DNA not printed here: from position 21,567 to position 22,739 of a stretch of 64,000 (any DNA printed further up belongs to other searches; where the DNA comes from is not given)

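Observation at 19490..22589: C50-carotenoid-type module (crtI, split lycopene cyclase pair, crtEb lycopene elongase) without phytoene synthase or GGPP synthase nearby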

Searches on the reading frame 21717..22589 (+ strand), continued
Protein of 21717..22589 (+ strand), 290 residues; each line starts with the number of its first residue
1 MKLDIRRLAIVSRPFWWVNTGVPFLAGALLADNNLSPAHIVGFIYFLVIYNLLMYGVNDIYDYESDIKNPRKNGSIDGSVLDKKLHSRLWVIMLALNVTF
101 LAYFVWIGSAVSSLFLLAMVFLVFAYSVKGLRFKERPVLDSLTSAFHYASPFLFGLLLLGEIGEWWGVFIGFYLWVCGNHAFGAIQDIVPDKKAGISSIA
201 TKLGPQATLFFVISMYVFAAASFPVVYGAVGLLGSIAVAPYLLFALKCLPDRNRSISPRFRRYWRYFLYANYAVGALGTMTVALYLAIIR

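Call 48: search_protein_families(library=ncbifam, max_evalue=0.001, proteins=[L085:10908-11702:+, L004:11281-12162:+, L037:10001-10801:+, L037:12350-13180:-, L072:10001-10795:+, L013:10001-10819:+, L035:9989-10846:+, L085:7968-9428:+, L013:7833-9257:-])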
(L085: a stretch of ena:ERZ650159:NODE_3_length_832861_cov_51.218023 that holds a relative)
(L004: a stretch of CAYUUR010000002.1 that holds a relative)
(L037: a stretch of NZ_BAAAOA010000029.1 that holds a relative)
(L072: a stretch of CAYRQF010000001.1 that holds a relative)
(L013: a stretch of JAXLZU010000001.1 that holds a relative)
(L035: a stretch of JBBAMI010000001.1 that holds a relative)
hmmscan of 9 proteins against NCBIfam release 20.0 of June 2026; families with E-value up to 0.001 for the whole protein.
L085:10908-11702:+ (264 aa): 4 families
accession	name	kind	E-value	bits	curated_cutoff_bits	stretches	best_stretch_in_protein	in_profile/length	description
NF009516.0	PRK12875.1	equivalog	1.2e-17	64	205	1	19-258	36-284/292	prenyltransferase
NF009608.0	PRK13105.1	equivalog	2.2e-06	27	217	1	66-214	88-237/291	prenyltransferase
NF010119.0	PRK13595.1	equivalog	4.4e-06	26.4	248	1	70-239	97-264/292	prenyltransferase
NF009058.0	PRK12392.1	subfamily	0.00014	21.1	494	1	94-217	129-256/333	bacteriochlorophyll c synthase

L004:11281-12162:+ (293 aa): 0 families

L037:10001-10801:+ (267 aa): 18 families
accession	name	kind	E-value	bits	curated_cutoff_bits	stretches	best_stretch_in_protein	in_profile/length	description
NF009608.0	PRK13105.1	equivalog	7.4e-126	419.2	217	1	1-267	9-275/291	prenyltransferase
NF010119.0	PRK13595.1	equivalog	4.5e-43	147.8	248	1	1-234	12-243/292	prenyltransferase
NF009516.0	PRK12875.1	equivalog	3.4e-36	124.8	205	1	3-239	19-251/292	prenyltransferase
NF009523.0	PRK12884.1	equivalog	3e-10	39.8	269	1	5-220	8-215/279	prenyltransferase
TIGR01475.1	ubiA_other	subfamily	1.1e-09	38.2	180.8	1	38-228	41-226/282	UbiA-like polyprenyltransferase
NF009522.0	PRK12883.1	equivalog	2e-08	34.1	353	1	53-217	56-211/279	geranylgeranylglycerol-phosphate geranylgeranyltransferase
NF041585.1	MqnP_Cj_Hp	exception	2.1e-07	30.7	375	1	34-219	41-219/281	menaquinone biosynthesis prenyltransferase MqnP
NF009515.0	PRK12874.1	equivalog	9e-07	28.5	392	1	35-222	49-229/291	4-hydroxybenzoate polyprenyltransferase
NF009521.0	PRK12882.1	equivalog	3.1e-06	26.6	296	1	52-242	57-236/280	geranylgeranylglycerol-phosphate geranylgeranyltransferase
NF009511.0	PRK12871.1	equivalog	8.5e-06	25.3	281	0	164-213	179-228/297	prenyltransferase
TIGR01476.1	chlor_syn_BchG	subfamily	1.1e-05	25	212.3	1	50-235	54-238/283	(bacterio)chlorophyll synthase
NF041584.1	MqnP_SCO4491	exception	2.3e-05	24.3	420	1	51-221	57-221/285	menaquinone biosynthesis prenyltransferase MqnP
NF009526.0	PRK12888.1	equivalog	3.3e-05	23.5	364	1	51-220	69-232/301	4-hydroxybenzoate octaprenyltransferase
TIGR01474.1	ubiA_proteo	equivalog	5.2e-05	22.9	275.45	1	5-225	8-226/282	4-hydroxybenzoate octaprenyltransferase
NF009058.0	PRK12392.1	subfamily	5.9e-05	22.3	494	1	8-212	21-234/333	bacteriochlorophyll c synthase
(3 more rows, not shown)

L037:12350-13180:- (277 aa): 9 families
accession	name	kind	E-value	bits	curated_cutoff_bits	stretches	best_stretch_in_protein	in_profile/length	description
NF010119.0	PRK13595.1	equivalog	7.6e-125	416.2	248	1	1-276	12-289/292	prenyltransferase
NF009516.0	PRK12875.1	equivalog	1.1e-50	172.4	205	1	4-273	20-285/292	prenyltransferase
NF009608.0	PRK13105.1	equivalog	6e-47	160.2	217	1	1-267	9-283/291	prenyltransferase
NF009525.0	PRK12887.1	equivalog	2.4e-09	37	226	1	40-227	60-255/310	homogentisate phytyltransferase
NF005742.0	PRK07566.1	equivalog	4e-08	32.7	313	1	3-237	30-268/315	chlorophyll synthase ChlG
NF009523.0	PRK12884.1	equivalog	1.4e-07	31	269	1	53-229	56-227/279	prenyltransferase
TIGR01475.1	ubiA_other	subfamily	2.3e-07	30.6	180.8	1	52-230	54-232/282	UbiA-like polyprenyltransferase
NF009526.0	PRK12888.1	equivalog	1.8e-05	24.3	364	1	23-236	41-252/301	4-hydroxybenzoate octaprenyltransferase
NF009511.0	PRK12871.1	equivalog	0.00058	19.3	281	1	166-233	185-254/297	prenyltransferase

L072:10001-10795:+ (265 aa): 17 families
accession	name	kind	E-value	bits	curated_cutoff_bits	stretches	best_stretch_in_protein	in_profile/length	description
NF009516.0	PRK12875.1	equivalog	1.4e-68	231.1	205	1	4-264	18-274/292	prenyltransferase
NF009608.0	PRK13105.1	equivalog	1.3e-45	155.8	217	1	3-251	9-259/291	prenyltransferase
NF010119.0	PRK13595.1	equivalog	8.1e-41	140.4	248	1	2-263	11-273/292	prenyltransferase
NF009523.0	PRK12884.1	equivalog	3.1e-09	36.5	269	1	3-240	4-231/279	prenyltransferase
NF009525.0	PRK12887.1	equivalog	1.1e-08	34.9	226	1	21-242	36-262/310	homogentisate phytyltransferase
NF009522.0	PRK12883.1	equivalog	3.9e-08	33.1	353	1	1-220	1-212/279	geranylgeranylglycerol-phosphate geranylgeranyltransferase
NF005742.0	PRK07566.1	equivalog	1.9e-07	30.5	313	1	57-238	83-267/315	chlorophyll synthase ChlG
TIGR01475.1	ubiA_other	subfamily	2e-07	30.8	180.8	1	16-245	15-240/282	UbiA-like polyprenyltransferase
NF009521.0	PRK12882.1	equivalog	1.7e-06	27.5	296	1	2-235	4-236/280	geranylgeranylglycerol-phosphate geranylgeranyltransferase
NF009609.0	PRK13106.1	equivalog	2e-06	27.4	349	1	18-237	30-251/301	prenyltransferase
TIGR01476.1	chlor_syn_BchG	subfamily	9.2e-06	25.3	212.3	1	58-236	56-237/283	(bacterio)chlorophyll synthase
NF041585.1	MqnP_Cj_Hp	exception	2.2e-05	24.1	375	1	20-242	18-239/281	menaquinone biosynthesis prenyltransferase MqnP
NF004751.0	PRK06080.1-3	equivalog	0.00012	21.7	264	0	172-242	184-256/296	1,4-dihydroxy-2-naphthoate polyprenyltransferase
NF009515.0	PRK12874.1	equivalog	0.00019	20.9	392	1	22-243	27-247/291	4-hydroxybenzoate polyprenyltransferase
NF004749.0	PRK06080.1-1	equivalog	0.00019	20.7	277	0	182-240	204-262/311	1,4-dihydroxy-2-naphthoate polyprenyltransferase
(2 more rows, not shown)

L013:10001-10819:+ (273 aa): 16 families
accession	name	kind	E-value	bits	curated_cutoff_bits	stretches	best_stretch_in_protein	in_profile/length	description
NF009608.0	PRK13105.1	equivalog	5.3e-95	317.9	217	1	3-273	8-278/291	prenyltransferase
NF010119.0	PRK13595.1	equivalog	1.5e-44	152.6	248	1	2-236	10-244/292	prenyltransferase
NF009516.0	PRK12875.1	equivalog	7.4e-42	143.4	205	1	7-238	20-252/292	prenyltransferase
NF009523.0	PRK12884.1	equivalog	4.7e-18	65.4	269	1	7-246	7-239/279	prenyltransferase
TIGR01475.1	ubiA_other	subfamily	1.7e-10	40.8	180.8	1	26-271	24-271/282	UbiA-like polyprenyltransferase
NF009058.0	PRK12392.1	subfamily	3e-08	33.1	494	1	12-245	22-266/333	bacteriochlorophyll c synthase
NF009521.0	PRK12882.1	equivalog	4.1e-08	32.8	296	1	4-237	5-233/280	geranylgeranylglycerol-phosphate geranylgeranyltransferase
NF005742.0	PRK07566.1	equivalog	1.8e-07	30.6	313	1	12-222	36-251/315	chlorophyll synthase ChlG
TIGR01474.1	ubiA_proteo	equivalog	3.5e-07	30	275.45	1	7-266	7-264/282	4-hydroxybenzoate octaprenyltransferase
NF004751.0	PRK06080.1-3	equivalog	4.1e-07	29.8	264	1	9-254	15-267/296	1,4-dihydroxy-2-naphthoate polyprenyltransferase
TIGR01476.1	chlor_syn_BchG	subfamily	1.3e-06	28.1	212.3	1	12-233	8-235/283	(bacterio)chlorophyll synthase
NF009522.0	PRK12883.1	equivalog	1.9e-06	27.6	353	1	55-222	55-213/279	geranylgeranylglycerol-phosphate geranylgeranyltransferase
NF009609.0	PRK13106.1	equivalog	8.3e-06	25.4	349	1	42-272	54-287/301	prenyltransferase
NF041585.1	MqnP_Cj_Hp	exception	3e-05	23.6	375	1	38-233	42-234/281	menaquinone biosynthesis prenyltransferase MqnP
NF009524.0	PRK12886.1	equivalog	8e-05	22.1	387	1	51-244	56-245/291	prenyltransferase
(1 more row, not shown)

L035:9989-10846:+ (285 aa): 19 families
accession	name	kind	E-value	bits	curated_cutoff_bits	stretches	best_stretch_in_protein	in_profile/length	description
NF009608.0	PRK13105.1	equivalog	8.5e-113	376.3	217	1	3-282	8-286/291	prenyltransferase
NF010119.0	PRK13595.1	equivalog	1e-45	156.5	248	1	5-282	13-283/292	prenyltransferase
NF009516.0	PRK12875.1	equivalog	1.4e-36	126.1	205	1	5-277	18-281/292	prenyltransferase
TIGR01475.1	ubiA_other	subfamily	1.2e-11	44.6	180.8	1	34-230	35-224/282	UbiA-like polyprenyltransferase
NF009523.0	PRK12884.1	equivalog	5.7e-10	38.8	269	1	55-226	55-217/279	prenyltransferase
NF041584.1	MqnP_SCO4491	exception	1.9e-08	34.4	420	1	51-226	55-222/285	menaquinone biosynthesis prenyltransferase MqnP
NF009526.0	PRK12888.1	equivalog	4.3e-08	32.9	364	1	53-226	68-234/301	4-hydroxybenzoate octaprenyltransferase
NF009515.0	PRK12874.1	equivalog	1.9e-06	27.5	392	1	44-227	55-230/291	4-hydroxybenzoate polyprenyltransferase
NF009524.0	PRK12886.1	equivalog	1.9e-06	27.4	387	1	54-227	59-225/291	prenyltransferase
TIGR01476.1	chlor_syn_BchG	subfamily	2.4e-06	27.2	212.3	1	55-226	56-223/283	(bacterio)chlorophyll synthase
NF041585.1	MqnP_Cj_Hp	exception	6.2e-06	25.9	375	1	39-226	43-222/281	menaquinone biosynthesis prenyltransferase MqnP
TIGR01474.1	ubiA_proteo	equivalog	1.5e-05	24.6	275.45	1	84-277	88-273/282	4-hydroxybenzoate octaprenyltransferase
NF041586.1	MqnP_DT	exception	5.8e-05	22.9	430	1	52-226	49-216/277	menaquinone biosynthesis prenyltransferase MqnP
NF009514.0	PRK12873.1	equivalog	7.7e-05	22.2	246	1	82-224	92-232/297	4-hydroxybenzoate polyprenyltransferase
NF009517.0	PRK12876.1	equivalog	8.7e-05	22.1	419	1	28-226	40-234/300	prenyltransferase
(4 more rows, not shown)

L085:7968-9428:+ (486 aa): 80 families (the best 25 are shown)
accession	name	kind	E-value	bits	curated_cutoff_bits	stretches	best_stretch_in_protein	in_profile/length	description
NF058655.1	CrtID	equivalog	4.5e-168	560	640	1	5-477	1-478/478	bifunctional phytoene desaturase/3,4-desaturase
TIGR02734.1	crtI_fam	subfamily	1.4e-130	436.3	238.1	1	5-484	1-492/504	phytoene desaturase family protein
NF042421.1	hydcarot_desat_CrtD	equivalog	2.1e-72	244.2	500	1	3-483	2-486/487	1-hydroxycarotenoid 3,4-desaturase CrtD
NF045637.1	carotdesatCrtDProt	equivalog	1.1e-60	205.6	580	1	5-481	1-483/485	1-hydroxycarotenoid 3,4-desaturase CrtD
TIGR02730.1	carot_isom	equivalog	1.6e-26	93.2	586.9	2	123-479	141-487/493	carotenoid isomerase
TIGR02733.1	desat_CrtD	equivalog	3.1e-17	62.4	549.7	2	3-54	2-53/492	C-3',4' desaturase CrtD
TIGR03467.1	HpnE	equivalog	3.1e-14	53.1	283.05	1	5-54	1-52/430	hydroxysqualene dehydroxylase HpnE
NF045689.1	BCarotKetCrtO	equivalog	1.5e-13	50.2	1000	1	3-40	4-41/563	beta-carotene ketolase CrtO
NF005560.0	PRK07233.1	equivalog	3.3e-13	49.3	252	1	4-50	2-48/435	hypothetical protein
NF005548.0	PRK07208.1-4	equivalog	1.3e-10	40.5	389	1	2-58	3-59/488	hypothetical protein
NF008845.0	PRK11883.1-5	equivalog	1e-09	37.2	560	1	2-59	4-67/468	protoporphyrinogen oxidase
TIGR00275.1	TIGR00275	subfamily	5e-09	35.5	183.8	1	5-38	1-34/401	aminoacetone oxidase family FAD-binding enzyme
TIGR00562.1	proto_IX_ox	equivalog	6.1e-09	35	97.85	1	3-74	3-77/470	protoporphyrinogen oxidase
NF050086.1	pipecolate_AmaA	exception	2.2e-08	33.2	600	1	3-36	26-59/425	L-pipecolate oxidase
TIGR00292.1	TIGR00292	equivalog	2.6e-08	33.4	148.3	1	3-91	22-103/254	sulfide-dependent adenosine diphosphate thiazole synthase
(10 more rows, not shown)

L013:7833-9257:- (475 aa): 12 families
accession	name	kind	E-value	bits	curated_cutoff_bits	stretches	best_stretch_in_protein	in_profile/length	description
TIGR02734.1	crtI_fam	subfamily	4.5e-147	490.8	238.1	1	1-475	14-491/504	phytoene desaturase family protein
NF058655.1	CrtID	equivalog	4.2e-119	398.5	640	1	1-468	14-477/478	bifunctional phytoene desaturase/3,4-desaturase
NF042421.1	hydcarot_desat_CrtD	equivalog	7.3e-85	285.3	500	1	1-472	17-483/487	1-hydroxycarotenoid 3,4-desaturase CrtD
NF045637.1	carotdesatCrtDProt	equivalog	4.7e-77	259.6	580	1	1-475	14-485/485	1-hydroxycarotenoid 3,4-desaturase CrtD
NF045689.1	BCarotKetCrtO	equivalog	1e-27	97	1000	2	1-274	19-311/563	beta-carotene ketolase CrtO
TIGR02730.1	carot_isom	equivalog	6.3e-27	94.6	586.9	1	1-472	16-488/493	carotenoid isomerase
TIGR02733.1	desat_CrtD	equivalog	1.7e-25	89.7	549.7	2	159-473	181-489/492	C-3',4' desaturase CrtD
NF005560.0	PRK07233.1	equivalog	7.1e-12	44.9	252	1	201-268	193-259/435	hypothetical protein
NF005547.0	PRK07208.1-3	equivalog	2.8e-08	32.9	380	0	1-37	20-56/465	hypothetical protein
NF005548.0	PRK07208.1-4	equivalog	1.1e-07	30.8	389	1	3-38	21-56/488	hypothetical protein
TIGR03467.1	HpnE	equivalog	8.8e-07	28.6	283.05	0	1-42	14-57/430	hydroxysqualene dehydroxylase HpnE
TIGR00562.1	proto_IX_ox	equivalog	0.00013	20.7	97.85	1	7-55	26-75/470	protoporphyrinogen oxidase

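Call 56: find_encoding_contigs(protein=P0130, flank=10000, max_places=1)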
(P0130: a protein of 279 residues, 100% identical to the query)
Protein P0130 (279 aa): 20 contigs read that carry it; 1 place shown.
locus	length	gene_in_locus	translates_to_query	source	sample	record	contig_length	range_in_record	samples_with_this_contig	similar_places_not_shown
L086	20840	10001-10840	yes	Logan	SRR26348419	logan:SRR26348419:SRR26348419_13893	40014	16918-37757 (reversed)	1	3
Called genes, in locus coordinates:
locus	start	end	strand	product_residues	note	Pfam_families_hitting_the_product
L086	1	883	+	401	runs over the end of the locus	PF12704:MacB_PCD, PF02687:FtsX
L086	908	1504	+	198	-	PF07638:Sigma70_ECF, PF04542:Sigma70_r2, PF08281:Sigma70_r4_2, PF04545:Sigma70_r4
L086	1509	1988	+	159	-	-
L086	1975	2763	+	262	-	-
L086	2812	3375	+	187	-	PF00406:ADK, PF13207:AAA_17, PF13238:AAA_18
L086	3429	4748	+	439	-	PF13426:PAS_9 (weak), PF00512:HisKA, PF02518:HATPase_c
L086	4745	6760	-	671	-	PF01040:UbiA, PF13506:Glyco_transf_21, PF00535:Glycos_transf_2, PF13641:Glyco_tranf_2_3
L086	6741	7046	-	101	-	PF18916:Lycopene_cyc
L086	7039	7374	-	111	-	-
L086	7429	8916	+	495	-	PF00890:FAD_binding_2 (weak), PF01266:DAO, PF01593:Amino_oxidase, PF03486:HI0933_like (faint), PF07992:Pyr_redox_2 (faint), PF13450:NAD_binding_8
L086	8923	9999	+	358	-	PF00348:polyprenyl_synt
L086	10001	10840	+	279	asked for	PF00494:SQS_PSY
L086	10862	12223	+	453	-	-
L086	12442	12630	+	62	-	PF00584:SecE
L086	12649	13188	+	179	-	PF02357:NusG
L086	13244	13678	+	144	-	PF03946:Ribosomal_L11_N, PF00298:Ribosomal_L11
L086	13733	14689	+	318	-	PF00687:Ribosomal_L1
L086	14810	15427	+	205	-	PF01467:CTP_transf_like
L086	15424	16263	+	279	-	PF00383:dCMP_cyt_deam_1, PF14437:MafB19-deam (weak)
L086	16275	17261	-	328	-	PF00186:DHFR_1, PF01230:HIT (weak)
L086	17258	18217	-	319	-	PF00303:Thymidylat_synt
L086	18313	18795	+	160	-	-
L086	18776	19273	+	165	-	PF00293:NUDIX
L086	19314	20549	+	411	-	PF00464:SHMT, PF00155:Aminotran_1_2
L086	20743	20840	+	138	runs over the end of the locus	-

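Call 57: find_encoding_contigs(protein=P0167, flank=10000, max_places=1)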
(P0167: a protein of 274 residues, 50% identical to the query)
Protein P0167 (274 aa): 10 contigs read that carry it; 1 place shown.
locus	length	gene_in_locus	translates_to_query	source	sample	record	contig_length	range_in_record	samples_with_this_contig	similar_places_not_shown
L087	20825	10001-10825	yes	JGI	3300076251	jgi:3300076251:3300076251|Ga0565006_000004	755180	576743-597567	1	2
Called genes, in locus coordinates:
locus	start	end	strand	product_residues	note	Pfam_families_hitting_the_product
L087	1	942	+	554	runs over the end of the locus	PF01565:FAD_binding_4, PF02913:FAD-oxidase_C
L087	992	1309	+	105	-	PF01638:HxlR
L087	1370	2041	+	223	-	PF00072:Response_reg, PF00486:Trans_reg_C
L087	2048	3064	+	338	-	PF00512:HisKA, PF02518:HATPase_c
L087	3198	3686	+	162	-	PF01272:GreA_GreB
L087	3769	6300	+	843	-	PF00690:Cation_ATPase_N, PF00122:E1-E2_ATPase, PF08282:Hydrolase_3 (faint), PF00702:Hydrolase, PF13246:Cation_ATPase, PF00689:Cation_ATPase_C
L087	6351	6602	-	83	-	-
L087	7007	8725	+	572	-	-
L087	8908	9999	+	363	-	PF00348:polyprenyl_synt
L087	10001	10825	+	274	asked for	PF00494:SQS_PSY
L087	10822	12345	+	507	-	PF00070:Pyr_redox (faint), PF00890:FAD_binding_2 (faint), PF01266:DAO (weak), PF01593:Amino_oxidase, PF03486:HI0933_like (faint), PF07992:Pyr_redox_2 (faint), PF12831:FAD_oxidored (faint), PF13450:NAD_binding_8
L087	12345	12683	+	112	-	-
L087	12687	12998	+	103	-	PF18916:Lycopene_cyc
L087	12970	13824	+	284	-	PF01040:UbiA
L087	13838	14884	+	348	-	PF00188:CAP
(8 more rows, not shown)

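Call 58: find_related_loci(query=window:21717-22586:+, collection=metagenome_contigs, flank=10000)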
Query window:21717-22586:+ (290 aa) in metagenome_contigs; peptide patterns used: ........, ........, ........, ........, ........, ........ (x = any residue, [..] = any of these).
105 stretches matched a pattern; 13 encode a relative of the query (tblastn E <= 1e-3); 13 distinct loci.
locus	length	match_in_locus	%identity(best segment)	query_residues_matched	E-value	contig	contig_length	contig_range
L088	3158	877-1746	74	1-290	8e-159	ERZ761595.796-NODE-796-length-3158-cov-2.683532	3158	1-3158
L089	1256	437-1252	51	3-275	1e-91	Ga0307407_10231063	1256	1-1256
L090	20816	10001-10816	47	3-275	7e-72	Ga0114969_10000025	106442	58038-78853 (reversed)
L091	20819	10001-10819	42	2-275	2e-70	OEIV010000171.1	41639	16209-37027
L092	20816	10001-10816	48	3-275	3e-69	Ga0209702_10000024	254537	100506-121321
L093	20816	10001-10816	48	3-275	3e-69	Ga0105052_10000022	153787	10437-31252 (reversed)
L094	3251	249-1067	41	2-275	2e-69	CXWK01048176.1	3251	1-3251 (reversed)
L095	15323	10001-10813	41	4-275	2e-64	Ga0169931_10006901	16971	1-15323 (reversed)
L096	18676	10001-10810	41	5-275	2e-59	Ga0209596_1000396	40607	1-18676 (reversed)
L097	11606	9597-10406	41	5-275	2e-59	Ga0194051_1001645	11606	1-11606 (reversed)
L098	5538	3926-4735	41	5-275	2e-59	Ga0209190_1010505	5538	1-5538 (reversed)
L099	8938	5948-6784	43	1-282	2e-58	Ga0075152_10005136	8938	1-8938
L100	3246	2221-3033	40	4-275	1e-57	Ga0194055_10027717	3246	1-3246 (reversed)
